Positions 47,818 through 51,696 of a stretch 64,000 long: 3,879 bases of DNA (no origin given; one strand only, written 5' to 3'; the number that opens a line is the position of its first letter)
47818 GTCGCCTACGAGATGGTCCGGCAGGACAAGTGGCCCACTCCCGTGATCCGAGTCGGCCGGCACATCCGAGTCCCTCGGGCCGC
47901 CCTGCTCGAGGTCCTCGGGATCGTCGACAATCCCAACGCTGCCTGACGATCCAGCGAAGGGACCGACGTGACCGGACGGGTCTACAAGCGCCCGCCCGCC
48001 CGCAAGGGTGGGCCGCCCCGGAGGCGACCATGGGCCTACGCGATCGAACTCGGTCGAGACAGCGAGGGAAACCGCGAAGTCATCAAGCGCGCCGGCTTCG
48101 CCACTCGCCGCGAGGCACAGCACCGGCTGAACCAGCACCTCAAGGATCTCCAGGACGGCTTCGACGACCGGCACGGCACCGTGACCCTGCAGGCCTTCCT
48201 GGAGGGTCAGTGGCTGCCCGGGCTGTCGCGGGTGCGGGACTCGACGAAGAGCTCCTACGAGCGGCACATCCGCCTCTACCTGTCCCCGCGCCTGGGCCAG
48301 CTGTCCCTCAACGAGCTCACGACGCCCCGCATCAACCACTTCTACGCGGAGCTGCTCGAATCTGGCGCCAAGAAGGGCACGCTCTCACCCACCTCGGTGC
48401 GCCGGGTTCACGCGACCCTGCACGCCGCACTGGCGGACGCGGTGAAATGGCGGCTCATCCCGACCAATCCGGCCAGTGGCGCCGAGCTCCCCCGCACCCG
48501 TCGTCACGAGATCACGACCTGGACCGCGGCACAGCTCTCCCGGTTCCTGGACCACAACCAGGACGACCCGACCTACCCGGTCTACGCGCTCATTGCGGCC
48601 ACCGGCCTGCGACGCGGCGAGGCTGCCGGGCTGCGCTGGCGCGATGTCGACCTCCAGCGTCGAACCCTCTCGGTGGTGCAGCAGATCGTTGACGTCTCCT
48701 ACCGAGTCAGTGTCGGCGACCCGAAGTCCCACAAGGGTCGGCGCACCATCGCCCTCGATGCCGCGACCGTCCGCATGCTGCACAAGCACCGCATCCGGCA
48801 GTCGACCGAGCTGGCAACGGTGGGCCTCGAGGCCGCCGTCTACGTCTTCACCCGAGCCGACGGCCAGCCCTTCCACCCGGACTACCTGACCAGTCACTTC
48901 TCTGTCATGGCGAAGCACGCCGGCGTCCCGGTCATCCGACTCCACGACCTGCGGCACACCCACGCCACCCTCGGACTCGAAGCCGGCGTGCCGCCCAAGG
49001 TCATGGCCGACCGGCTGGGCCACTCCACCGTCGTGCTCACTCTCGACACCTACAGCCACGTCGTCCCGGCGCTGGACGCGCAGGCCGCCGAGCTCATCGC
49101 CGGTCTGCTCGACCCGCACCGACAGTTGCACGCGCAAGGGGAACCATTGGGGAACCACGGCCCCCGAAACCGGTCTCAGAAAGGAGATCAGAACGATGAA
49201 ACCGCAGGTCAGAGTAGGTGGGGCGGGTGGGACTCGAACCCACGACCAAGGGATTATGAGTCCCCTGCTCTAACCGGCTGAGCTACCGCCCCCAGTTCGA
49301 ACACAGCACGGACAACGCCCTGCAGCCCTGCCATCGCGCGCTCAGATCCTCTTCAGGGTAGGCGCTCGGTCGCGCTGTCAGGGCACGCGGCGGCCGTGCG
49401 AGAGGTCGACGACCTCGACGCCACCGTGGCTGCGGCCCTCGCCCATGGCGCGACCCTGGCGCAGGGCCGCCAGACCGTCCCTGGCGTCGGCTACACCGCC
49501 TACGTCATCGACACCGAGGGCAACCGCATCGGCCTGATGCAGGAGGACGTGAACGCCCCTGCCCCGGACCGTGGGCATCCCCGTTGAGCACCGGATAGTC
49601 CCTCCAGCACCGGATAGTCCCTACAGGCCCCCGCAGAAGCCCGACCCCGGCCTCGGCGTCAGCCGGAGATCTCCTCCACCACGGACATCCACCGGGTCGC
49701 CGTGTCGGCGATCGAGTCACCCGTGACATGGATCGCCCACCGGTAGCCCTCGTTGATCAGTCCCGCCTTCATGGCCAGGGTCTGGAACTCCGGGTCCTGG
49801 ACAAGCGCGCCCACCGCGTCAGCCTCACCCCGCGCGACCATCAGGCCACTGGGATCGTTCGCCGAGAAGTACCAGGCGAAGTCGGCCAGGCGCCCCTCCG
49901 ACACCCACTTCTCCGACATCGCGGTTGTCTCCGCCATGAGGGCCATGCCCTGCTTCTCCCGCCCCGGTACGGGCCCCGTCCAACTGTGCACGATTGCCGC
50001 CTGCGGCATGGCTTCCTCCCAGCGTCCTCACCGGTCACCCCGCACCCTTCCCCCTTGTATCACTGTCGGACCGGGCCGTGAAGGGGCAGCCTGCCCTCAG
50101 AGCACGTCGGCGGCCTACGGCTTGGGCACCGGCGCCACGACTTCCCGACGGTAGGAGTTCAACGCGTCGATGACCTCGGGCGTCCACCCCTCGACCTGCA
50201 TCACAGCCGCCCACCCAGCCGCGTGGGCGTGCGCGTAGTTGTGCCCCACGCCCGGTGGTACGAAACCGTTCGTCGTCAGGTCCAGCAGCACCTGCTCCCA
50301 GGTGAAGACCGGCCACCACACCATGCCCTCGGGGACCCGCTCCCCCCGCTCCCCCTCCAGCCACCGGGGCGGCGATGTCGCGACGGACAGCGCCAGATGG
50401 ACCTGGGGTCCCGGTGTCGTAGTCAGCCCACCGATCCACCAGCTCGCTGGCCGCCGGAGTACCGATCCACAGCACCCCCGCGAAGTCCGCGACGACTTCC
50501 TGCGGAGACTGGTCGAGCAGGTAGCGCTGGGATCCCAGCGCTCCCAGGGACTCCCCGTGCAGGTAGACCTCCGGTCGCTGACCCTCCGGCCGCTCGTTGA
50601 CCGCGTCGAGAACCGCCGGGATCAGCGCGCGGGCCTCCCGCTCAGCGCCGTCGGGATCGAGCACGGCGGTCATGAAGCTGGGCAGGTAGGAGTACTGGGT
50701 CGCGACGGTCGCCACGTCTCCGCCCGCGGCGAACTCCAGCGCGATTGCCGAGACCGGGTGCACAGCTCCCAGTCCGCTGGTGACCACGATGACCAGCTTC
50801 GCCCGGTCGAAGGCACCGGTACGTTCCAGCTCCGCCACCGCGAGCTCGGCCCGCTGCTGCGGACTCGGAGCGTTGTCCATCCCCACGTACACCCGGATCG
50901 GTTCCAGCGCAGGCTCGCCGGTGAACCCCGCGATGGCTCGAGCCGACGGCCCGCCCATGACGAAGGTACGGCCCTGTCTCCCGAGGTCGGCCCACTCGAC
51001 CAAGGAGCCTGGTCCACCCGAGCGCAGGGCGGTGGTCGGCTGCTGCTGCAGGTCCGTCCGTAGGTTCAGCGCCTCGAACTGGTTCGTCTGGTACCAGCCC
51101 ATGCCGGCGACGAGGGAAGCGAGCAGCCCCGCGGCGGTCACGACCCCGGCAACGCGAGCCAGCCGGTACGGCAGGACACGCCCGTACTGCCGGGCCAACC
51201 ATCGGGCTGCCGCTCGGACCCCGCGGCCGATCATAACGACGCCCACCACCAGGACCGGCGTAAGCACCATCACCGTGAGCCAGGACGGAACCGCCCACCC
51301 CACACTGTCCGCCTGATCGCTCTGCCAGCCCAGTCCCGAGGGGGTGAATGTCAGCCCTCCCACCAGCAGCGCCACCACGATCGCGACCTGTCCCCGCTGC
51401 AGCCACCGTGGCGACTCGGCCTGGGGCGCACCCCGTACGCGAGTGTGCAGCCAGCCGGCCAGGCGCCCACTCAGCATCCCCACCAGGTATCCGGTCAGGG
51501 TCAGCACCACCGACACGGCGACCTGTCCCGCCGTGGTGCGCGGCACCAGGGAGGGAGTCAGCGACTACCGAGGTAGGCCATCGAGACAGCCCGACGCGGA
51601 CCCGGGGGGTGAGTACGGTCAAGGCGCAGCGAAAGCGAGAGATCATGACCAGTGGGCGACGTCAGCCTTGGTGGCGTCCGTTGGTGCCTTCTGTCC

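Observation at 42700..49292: AICE-like integration module at tRNA-Met with non-canonical cargo and no identifiable attL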

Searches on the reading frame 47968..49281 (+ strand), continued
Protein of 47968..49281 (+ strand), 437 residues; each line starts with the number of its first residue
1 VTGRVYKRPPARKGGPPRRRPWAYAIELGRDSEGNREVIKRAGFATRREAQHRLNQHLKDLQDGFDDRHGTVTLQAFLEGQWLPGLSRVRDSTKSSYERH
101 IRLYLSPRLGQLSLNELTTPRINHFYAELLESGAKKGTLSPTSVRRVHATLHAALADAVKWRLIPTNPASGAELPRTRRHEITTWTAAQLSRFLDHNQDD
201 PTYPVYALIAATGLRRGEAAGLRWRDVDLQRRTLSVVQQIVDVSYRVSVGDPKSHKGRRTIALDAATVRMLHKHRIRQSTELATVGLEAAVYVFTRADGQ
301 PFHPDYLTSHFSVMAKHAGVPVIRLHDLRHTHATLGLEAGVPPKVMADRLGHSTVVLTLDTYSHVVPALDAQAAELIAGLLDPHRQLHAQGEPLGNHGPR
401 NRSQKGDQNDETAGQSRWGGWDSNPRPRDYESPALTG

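Call 53: search_protein_families(library=padloc, proteins=[window:47968-49281:+], max_evalue=0.01)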
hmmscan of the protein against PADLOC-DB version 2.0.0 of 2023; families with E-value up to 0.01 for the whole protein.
window:47968-49281:+ (437 aa): 0 families

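Call 54: search_protein_families(library=phrogs, proteins=[window:47968-49281:+], max_evalue=0.001)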
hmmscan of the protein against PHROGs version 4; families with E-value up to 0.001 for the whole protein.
window:47968-49281:+ (437 aa): 7 families
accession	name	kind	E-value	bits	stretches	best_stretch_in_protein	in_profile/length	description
phrog_1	-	integration and excision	9.7e-68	230.9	1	22-390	124-460/611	integrase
phrog_216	-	integration and excision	1.1e-24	88.1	1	137-387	8-247/301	integrase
phrog_7685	-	integration and excision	5.3e-12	46.8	1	250-380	120-238/240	integrase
phrog_23783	-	integration and excision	9.6e-08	33.2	1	30-175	22-155/162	integrase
phrog_26960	-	unknown function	1.3e-07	33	1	19-129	15-126/146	-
phrog_34557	-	integration and excision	2.3e-05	25.2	1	208-373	6-174/183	integrase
phrog_37709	-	unknown function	0.00024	22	1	150-234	26-109/116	-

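Call 56: find_related_loci(query=window:47968-49281:+, collection=viral_contigs, flank=10000)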
Query window:47968-49281:+ (437 aa) in viral_contigs; peptide patterns used: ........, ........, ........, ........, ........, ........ (x = any residue, [..] = any of these).
3 stretches matched a pattern, but none encodes a relative of the query by tblastn (E <= 1e-3).

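Call 130: search_protein_families(library=pfam, proteins=[L061:4393-4899:+], max_evalue=0.001)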
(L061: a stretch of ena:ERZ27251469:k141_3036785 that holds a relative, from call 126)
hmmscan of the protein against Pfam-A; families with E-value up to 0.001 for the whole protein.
L061:4393-4899:+ (169 aa): 10 families
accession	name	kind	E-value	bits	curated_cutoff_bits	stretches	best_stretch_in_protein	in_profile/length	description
PF13565.12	HTH_32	-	1.8e-15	57.7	33.7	1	32-107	1-73/73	Homeodomain-like domain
PF13518.12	HTH_28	-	2.8e-15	56.5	25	1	4-56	1-52/52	Helix-turn-helix domain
PF13384.12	HTH_23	-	7.8e-13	48.3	24.6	1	3-48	5-49/50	Homeodomain-like domain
PF13551.12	HTH_29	-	4e-09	36.9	28.1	1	16-57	11-55/64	Winged helix-turn helix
PF13011.12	LZ_Tnp_IS481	-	5.8e-07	30.2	22.2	1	12-68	21-78/85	leucine-zipper of insertion element IS481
PF01527.26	HTH_Tnp_1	-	1e-06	29.3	24.1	1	3-51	10-57/75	Transposase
PF06056.18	Terminase_5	-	2.7e-05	24.4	20.3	1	18-50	15-46/58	Putative ATPase subunit of terminase (gpP-like)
PF13542.12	HTH_Tnp_ISL3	-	0.00025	20.9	27.4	1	16-40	27-50/51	Helix-turn-helix domain of transposase family ISL3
PF00665.32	rve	-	0.00055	20.6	32.6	0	132-167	3-38/102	Integrase core domain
PF08281.18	Sigma70_r4_2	-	0.00091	19.3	25.7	0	2-39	12-49/54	Sigma-70, region 4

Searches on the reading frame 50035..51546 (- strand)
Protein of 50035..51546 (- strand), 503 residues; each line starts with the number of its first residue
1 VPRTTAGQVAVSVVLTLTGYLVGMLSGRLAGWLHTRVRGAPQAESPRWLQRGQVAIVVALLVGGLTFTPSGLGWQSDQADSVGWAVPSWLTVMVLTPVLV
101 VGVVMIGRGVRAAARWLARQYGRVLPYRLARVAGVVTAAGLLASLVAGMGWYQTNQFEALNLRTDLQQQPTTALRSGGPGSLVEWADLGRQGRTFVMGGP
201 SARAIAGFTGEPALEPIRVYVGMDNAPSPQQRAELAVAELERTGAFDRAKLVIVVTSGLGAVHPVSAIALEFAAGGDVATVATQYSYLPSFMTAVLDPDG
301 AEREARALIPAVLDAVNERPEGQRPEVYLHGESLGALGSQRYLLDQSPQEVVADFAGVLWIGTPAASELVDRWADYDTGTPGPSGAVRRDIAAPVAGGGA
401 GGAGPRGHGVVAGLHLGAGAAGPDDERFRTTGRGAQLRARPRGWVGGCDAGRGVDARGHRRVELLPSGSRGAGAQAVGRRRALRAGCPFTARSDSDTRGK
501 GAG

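Call 18: search_protein_families(library=pfam, proteins=[window:50035-51546:-], max_evalue=0.001)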
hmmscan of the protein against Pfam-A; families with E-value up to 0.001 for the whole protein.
window:50035-51546:- (503 aa): 2 families
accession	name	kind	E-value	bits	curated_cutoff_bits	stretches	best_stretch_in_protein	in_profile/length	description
PF10081.15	Abhydrolase_9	-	1.3e-49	169.3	26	1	217-381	1-164/288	Alpha/beta-hydrolase family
PF15420.11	Abhydrolase_9_N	-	6.8e-30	105.1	27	1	1-200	6-208/208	Alpha/beta-hydrolase family N-terminus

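Call 19: find_related_loci(query=window:50035-51546:-, collection=genome_contigs, flank=10000)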
Query window:50035-51546:- (503 aa) in genome_contigs; peptide patterns used: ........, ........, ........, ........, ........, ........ (x = any residue, [..] = any of these).
84 stretches matched a pattern, but none encodes a relative of the query by tblastn (E <= 1e-3).

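Call 28: find_homologous_proteins(query=window:50035-51546:-, max_evalue=1e-30)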
Query window:50035-51546:- (503 aa): 2022 proteins with E <= 1e-30 among 8000 candidates; the best 120 are listed.
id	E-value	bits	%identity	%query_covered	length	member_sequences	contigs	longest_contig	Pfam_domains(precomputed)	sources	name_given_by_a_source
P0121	0.0e+0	1071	100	98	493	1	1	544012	PF15420.12,PF10081.16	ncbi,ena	-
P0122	2.8e-218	744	88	78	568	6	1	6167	PF15420.12,PF10081.16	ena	-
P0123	2.0e-112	395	53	80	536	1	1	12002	PF15420.12,PF10081.16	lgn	-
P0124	2.1e-109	385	53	76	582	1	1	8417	PF15420.12,PF10081.16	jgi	jgi:uncharacterized membrane protein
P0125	3.2e-106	374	51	76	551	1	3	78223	PF15420.12,PF10081.16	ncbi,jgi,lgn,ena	jgi:uncharacterized membrane protein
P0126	7.5e-106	373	52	76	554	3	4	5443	PF15420.12,PF10081.16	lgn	-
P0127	7.2e-105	370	52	76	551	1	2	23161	PF15420.12,PF10081.16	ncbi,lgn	-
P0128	1.9e-104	368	53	76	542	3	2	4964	PF15420.12,PF10081.16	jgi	jgi:uncharacterized membrane protein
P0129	1.7e-103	365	52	76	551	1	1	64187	PF15420.12,PF10081.16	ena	-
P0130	4.7e-103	364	52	76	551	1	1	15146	PF15420.12,PF10081.16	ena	-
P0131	6.6e-103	363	52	76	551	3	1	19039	PF15420.12,PF10081.16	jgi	-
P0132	1.5e-102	362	50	76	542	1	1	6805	PF15420.12,PF10081.16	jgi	jgi:uncharacterized membrane protein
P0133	2.3e-102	362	52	76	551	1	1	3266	PF15420.12,PF10081.16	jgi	jgi:uncharacterized membrane protein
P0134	1.2e-101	359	50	76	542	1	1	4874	PF15420.12,PF10081.16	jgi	jgi:uncharacterized membrane protein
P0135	2.4e-101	358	50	76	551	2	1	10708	PF15420.12,PF10081.16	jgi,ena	-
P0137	3.3e-101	358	51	76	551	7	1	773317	PF15420.12,PF10081.16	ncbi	-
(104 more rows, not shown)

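Call 29: find_encoding_contigs(protein=P0122, flank=10000, max_places=4)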
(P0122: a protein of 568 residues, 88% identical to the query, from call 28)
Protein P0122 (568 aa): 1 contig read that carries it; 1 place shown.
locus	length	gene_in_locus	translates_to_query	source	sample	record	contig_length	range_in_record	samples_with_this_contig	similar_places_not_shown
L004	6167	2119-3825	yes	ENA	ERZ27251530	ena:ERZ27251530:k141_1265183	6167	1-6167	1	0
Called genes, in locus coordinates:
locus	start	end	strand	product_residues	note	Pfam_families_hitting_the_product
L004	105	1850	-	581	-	PF00916:Sulfate_transp, PF01740:STAS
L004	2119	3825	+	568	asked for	PF15420:Abhydrolase_9_N, PF10081:Abhydrolase_9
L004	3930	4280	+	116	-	-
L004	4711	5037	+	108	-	PF01527:HTH_Tnp_1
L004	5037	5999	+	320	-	PF13276:HTH_21, PF00665:rve, PF13683:rve_3, PF13333:rve_2 (weak)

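Call 30: find_encoding_contigs(protein=P0121, flank=10000, max_places=4)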
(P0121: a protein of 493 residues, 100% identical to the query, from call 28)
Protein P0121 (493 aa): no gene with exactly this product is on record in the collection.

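Call 38: find_encoding_contigs(protein=P0137, flank=10000, max_places=2)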
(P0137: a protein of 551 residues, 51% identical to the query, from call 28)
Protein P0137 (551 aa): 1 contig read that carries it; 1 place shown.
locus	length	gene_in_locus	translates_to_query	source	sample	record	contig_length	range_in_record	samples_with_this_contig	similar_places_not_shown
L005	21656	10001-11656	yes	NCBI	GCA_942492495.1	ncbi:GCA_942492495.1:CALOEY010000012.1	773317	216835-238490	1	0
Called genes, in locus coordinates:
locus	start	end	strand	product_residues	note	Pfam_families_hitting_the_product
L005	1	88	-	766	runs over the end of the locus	PF00270:DEAD, PF00271:Helicase_C, PF22982:WHD_HRQ1 (weak), PF09369:MZB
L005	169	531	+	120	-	PF01740:STAS, PF13466:STAS_2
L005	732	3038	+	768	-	PF03030:H_PPase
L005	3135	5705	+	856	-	PF01751:Toprim, PF01131:Topoisom_bac, PF13368:Toprim_C_rpt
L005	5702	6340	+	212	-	PF02223:Thymidylate_kin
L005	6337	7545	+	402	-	PF13177:DNA_pol3_delta2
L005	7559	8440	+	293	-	PF04468:PSP1, PF28472:PSP1_3rd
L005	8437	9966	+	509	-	PF00561:Abhydrolase_1, PF08386:Abhydrolase_4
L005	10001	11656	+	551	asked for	PF15420:Abhydrolase_9_N, PF10081:Abhydrolase_9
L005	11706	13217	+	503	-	PF01336:tRNA_anti-codon, PF00152:tRNA-synt_2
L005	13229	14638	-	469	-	PF01019:G_glu_transpept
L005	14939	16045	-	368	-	PF14659:Phage_int_SAM_3 (weak), PF00589:Phage_integrase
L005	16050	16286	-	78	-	PF12728:HTH_17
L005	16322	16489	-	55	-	-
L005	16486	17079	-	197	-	PF09250:Prim-Pol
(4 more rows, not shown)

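Call 39: find_encoding_contigs(protein=P0125, flank=10000, max_places=3)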
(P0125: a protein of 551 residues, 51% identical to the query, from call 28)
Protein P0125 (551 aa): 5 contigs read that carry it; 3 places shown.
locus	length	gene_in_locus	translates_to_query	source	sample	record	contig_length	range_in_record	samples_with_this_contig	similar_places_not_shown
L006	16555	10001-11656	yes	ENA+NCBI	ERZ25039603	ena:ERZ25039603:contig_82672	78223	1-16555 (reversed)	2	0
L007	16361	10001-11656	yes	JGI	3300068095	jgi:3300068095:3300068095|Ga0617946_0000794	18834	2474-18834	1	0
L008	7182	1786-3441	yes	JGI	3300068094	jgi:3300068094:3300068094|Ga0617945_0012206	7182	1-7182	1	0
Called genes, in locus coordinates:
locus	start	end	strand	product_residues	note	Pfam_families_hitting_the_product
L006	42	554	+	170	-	PF01740:STAS, PF13466:STAS_2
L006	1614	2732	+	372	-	PF03030:H_PPase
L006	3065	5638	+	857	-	PF01751:Toprim, PF01131:Topoisom_bac, PF13368:Toprim_C_rpt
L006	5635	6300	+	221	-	PF02223:Thymidylate_kin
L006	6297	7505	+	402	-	PF13177:DNA_pol3_delta2, PF00004:AAA (faint)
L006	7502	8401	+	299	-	PF04468:PSP1, PF28472:PSP1_3rd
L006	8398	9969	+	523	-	PF00561:Abhydrolase_1, PF08386:Abhydrolase_4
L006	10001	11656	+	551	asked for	PF15420:Abhydrolase_9_N, PF10081:Abhydrolase_9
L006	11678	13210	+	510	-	PF01336:tRNA_anti-codon, PF00152:tRNA-synt_2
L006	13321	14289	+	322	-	PF09925:DUF2157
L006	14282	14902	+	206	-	-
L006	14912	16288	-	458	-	PF01019:G_glu_transpept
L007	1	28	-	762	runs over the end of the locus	PF00270:DEAD, PF00271:Helicase_C, PF22982:WHD_HRQ1 (weak), PF09369:MZB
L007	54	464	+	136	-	PF01740:STAS, PF13466:STAS_2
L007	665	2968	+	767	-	PF03030:H_PPase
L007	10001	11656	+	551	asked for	PF15420:Abhydrolase_9_N, PF10081:Abhydrolase_9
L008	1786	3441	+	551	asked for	PF15420:Abhydrolase_9_N, PF10081:Abhydrolase_9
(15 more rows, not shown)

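Call 42: find_related_loci(query=A1, collection=genome_contigs, flank=10000)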
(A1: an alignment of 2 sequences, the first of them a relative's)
Query A1 (493 aa) in genome_contigs; peptide patterns used: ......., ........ (x = any residue, [..] = any of these).
35 stretches matched a pattern, but none encodes a relative of the query by tblastn (E <= 1e-3).

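Call 44: find_encoding_contigs(protein=P0268, flank=10000, max_places=4)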
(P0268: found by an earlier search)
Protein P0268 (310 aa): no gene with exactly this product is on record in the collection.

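Call 45: find_encoding_contigs(protein=P0249, flank=10000, max_places=4)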
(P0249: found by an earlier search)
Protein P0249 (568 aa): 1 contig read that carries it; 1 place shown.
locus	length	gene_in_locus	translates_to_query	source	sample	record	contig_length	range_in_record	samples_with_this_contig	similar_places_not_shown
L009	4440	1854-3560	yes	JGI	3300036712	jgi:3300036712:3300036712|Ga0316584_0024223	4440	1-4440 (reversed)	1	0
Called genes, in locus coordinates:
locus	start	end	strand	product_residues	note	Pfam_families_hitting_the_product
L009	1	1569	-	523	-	?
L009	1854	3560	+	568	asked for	PF15420:Abhydrolase_9_N, PF10081:Abhydrolase_9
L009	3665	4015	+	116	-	-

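Call 126: find_encoding_contigs(protein=P0252, flank=10000, max_places=4)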
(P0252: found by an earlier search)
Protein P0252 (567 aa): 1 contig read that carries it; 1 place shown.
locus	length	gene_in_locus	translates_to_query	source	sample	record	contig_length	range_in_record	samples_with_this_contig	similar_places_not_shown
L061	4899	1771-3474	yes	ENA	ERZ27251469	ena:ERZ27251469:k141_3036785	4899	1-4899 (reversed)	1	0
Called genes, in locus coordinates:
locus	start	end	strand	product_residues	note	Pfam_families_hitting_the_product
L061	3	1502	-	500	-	?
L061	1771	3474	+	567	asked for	PF15420:Abhydrolase_9_N, PF10081:Abhydrolase_9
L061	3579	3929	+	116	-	-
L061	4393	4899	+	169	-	?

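Call 130: search_protein_families(library=pfam, proteins=[L061:4393-4899:+], max_evalue=0.001)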
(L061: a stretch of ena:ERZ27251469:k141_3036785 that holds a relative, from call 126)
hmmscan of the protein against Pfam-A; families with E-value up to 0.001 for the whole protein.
L061:4393-4899:+ (169 aa): 10 families
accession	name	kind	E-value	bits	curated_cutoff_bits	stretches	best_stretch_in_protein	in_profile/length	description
PF13565.12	HTH_32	-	1.8e-15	57.7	33.7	1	32-107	1-73/73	Homeodomain-like domain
PF13518.12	HTH_28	-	2.8e-15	56.5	25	1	4-56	1-52/52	Helix-turn-helix domain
PF13384.12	HTH_23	-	7.8e-13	48.3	24.6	1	3-48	5-49/50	Homeodomain-like domain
PF13551.12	HTH_29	-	4e-09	36.9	28.1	1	16-57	11-55/64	Winged helix-turn helix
PF13011.12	LZ_Tnp_IS481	-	5.8e-07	30.2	22.2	1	12-68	21-78/85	leucine-zipper of insertion element IS481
PF01527.26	HTH_Tnp_1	-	1e-06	29.3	24.1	1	3-51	10-57/75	Transposase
PF06056.18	Terminase_5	-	2.7e-05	24.4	20.3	1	18-50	15-46/58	Putative ATPase subunit of terminase (gpP-like)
PF13542.12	HTH_Tnp_ISL3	-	0.00025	20.9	27.4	1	16-40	27-50/51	Helix-turn-helix domain of transposase family ISL3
PF00665.32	rve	-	0.00055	20.6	32.6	0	132-167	3-38/102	Integrase core domain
PF08281.18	Sigma70_r4_2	-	0.00091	19.3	25.7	0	2-39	12-49/54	Sigma-70, region 4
